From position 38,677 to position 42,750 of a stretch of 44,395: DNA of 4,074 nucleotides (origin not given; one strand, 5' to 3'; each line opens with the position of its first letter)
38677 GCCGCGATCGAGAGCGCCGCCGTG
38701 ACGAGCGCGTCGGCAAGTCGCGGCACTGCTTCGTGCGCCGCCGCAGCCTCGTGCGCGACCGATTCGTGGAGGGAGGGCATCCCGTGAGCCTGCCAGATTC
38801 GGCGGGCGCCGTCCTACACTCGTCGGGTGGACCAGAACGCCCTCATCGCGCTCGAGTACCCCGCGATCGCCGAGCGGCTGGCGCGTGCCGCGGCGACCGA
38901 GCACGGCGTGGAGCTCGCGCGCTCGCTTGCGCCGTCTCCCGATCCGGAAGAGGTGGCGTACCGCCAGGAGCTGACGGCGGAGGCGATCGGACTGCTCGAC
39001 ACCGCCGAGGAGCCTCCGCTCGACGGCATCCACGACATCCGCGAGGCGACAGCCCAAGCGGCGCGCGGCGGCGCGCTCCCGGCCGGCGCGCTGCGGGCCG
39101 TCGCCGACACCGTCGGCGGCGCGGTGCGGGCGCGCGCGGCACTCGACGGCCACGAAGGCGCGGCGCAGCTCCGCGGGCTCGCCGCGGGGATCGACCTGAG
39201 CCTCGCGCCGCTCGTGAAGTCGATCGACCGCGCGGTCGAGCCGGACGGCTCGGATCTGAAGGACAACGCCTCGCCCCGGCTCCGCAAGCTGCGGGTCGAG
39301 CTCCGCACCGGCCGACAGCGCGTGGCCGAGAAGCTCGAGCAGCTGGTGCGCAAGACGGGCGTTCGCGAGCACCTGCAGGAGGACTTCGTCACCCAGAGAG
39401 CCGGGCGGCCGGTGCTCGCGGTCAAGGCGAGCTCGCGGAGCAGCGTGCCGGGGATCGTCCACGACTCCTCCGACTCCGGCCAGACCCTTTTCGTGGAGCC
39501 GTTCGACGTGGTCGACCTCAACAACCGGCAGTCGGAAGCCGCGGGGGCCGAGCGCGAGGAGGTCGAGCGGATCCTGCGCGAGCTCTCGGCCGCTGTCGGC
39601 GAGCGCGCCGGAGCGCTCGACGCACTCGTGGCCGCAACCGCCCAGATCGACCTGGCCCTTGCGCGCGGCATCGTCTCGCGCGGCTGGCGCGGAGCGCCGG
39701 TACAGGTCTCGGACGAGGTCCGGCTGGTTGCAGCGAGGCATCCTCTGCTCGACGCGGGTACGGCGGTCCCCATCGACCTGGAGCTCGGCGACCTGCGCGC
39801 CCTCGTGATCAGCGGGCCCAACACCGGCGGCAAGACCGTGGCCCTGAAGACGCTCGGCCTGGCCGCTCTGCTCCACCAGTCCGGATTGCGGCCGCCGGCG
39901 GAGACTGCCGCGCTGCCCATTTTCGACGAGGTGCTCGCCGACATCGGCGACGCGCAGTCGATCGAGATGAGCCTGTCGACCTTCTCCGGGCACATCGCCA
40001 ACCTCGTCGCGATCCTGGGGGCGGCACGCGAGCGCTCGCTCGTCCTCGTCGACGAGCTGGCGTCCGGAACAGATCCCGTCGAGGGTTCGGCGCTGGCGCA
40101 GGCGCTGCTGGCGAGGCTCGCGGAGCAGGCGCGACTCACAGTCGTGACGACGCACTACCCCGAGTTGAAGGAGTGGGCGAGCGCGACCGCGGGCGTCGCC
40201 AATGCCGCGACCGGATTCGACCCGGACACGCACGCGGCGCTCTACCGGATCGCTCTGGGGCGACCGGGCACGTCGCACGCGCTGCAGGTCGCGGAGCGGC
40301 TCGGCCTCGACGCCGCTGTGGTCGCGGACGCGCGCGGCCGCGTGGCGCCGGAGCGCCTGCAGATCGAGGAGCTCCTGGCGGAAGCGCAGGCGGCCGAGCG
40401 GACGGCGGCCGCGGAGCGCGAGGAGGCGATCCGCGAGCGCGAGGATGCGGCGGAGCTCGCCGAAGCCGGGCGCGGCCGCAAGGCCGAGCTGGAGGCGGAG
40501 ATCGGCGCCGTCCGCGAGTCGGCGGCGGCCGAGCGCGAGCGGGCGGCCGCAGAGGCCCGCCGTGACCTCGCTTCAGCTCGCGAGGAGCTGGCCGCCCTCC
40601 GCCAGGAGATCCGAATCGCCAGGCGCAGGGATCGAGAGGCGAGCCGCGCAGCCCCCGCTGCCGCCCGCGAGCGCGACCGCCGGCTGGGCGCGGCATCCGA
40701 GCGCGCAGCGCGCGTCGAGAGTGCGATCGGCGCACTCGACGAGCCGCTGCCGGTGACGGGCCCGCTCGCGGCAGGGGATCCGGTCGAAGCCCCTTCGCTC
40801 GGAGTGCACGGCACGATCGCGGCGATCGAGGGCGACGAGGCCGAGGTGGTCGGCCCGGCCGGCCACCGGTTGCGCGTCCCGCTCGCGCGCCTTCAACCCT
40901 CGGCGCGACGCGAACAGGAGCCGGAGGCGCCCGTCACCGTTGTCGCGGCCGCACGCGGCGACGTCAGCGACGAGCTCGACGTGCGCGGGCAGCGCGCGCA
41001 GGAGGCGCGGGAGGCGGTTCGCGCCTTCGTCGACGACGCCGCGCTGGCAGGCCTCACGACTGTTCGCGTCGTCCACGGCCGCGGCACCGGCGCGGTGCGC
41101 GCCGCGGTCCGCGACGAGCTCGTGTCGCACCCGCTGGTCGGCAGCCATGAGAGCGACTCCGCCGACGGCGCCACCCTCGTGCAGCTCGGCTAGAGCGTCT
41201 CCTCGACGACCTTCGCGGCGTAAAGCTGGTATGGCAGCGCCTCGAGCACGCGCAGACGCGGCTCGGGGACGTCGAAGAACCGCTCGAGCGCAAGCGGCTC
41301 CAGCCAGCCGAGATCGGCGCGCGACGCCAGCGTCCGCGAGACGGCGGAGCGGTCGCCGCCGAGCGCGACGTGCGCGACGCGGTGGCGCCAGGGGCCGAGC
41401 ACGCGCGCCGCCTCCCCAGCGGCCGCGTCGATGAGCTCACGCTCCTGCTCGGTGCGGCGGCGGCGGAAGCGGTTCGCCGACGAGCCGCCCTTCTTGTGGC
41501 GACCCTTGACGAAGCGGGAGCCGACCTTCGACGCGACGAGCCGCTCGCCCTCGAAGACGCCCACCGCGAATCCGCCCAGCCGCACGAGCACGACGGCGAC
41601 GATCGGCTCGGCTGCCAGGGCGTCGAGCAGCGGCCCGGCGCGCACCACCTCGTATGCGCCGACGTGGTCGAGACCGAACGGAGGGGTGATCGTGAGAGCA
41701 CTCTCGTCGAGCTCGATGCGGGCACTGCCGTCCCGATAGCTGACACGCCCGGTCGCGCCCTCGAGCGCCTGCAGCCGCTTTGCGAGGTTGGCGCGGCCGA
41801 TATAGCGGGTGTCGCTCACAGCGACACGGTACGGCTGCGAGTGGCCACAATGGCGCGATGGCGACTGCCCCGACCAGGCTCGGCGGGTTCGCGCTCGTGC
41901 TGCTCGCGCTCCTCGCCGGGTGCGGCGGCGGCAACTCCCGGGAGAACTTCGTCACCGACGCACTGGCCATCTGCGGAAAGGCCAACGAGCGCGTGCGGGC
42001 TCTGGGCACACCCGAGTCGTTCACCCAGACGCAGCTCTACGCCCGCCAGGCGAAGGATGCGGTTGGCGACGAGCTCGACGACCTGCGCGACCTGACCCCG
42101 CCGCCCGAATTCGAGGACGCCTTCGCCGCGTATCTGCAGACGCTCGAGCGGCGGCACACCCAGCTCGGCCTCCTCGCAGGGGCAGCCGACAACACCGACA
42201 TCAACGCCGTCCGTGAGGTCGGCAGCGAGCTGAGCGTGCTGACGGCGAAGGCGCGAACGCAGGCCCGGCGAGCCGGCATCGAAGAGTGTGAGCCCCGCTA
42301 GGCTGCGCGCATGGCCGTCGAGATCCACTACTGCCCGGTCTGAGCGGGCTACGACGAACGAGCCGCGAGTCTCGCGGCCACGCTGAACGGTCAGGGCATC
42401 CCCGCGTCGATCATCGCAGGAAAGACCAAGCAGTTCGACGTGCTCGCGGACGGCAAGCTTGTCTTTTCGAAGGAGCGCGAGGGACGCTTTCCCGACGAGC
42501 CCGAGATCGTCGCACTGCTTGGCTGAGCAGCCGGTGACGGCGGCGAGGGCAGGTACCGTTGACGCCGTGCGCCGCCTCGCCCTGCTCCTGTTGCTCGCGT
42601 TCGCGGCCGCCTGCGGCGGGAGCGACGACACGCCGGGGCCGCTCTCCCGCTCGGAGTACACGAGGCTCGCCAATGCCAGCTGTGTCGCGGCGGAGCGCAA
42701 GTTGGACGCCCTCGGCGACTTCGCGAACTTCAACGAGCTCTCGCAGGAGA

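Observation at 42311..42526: Unannotated Rdx/SelW-like ORF with TGA at the CxxU position: candidate selenoprotein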

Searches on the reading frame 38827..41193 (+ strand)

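Call 15: search_protein_families(library=pfam, proteins=[window:38827-41193:+], max_evalue=0.001)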
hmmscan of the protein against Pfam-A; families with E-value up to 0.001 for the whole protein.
window:38827-41193:+ (788 aa): 2 families
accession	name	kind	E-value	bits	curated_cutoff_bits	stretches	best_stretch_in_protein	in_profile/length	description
PF00488.27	MutS_V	-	1.2e-29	104.1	30.2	1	327-504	2-182/188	MutS domain V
PF01713.27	Smr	-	2.9e-17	63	25.7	1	717-787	1-76/77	Smr domain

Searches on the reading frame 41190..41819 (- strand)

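Call 15: search_protein_families(library=pfam, proteins=[window:41190-41819:-], max_evalue=0.001)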
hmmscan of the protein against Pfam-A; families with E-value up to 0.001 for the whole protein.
window:41190-41819:- (209 aa): 2 families
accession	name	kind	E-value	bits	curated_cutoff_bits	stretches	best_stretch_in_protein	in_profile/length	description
PF18859.6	acVLRF1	-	6.3e-35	120.7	27.1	1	74-203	3-128/130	Actinobacteria/chloroflexi VLRF1 release factor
PF18854.6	baeRF_family10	-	1.5e-16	61.4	27.1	1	63-195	5-138/143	Bacterial archaeo-eukaryotic release factor family 10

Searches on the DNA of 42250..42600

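Call 64: search_rna_families(source=window, start=42250, end=42600, threshold=evalue, max_evalue=10)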
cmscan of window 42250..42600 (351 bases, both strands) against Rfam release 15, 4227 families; matches with E-value up to 10: 0.
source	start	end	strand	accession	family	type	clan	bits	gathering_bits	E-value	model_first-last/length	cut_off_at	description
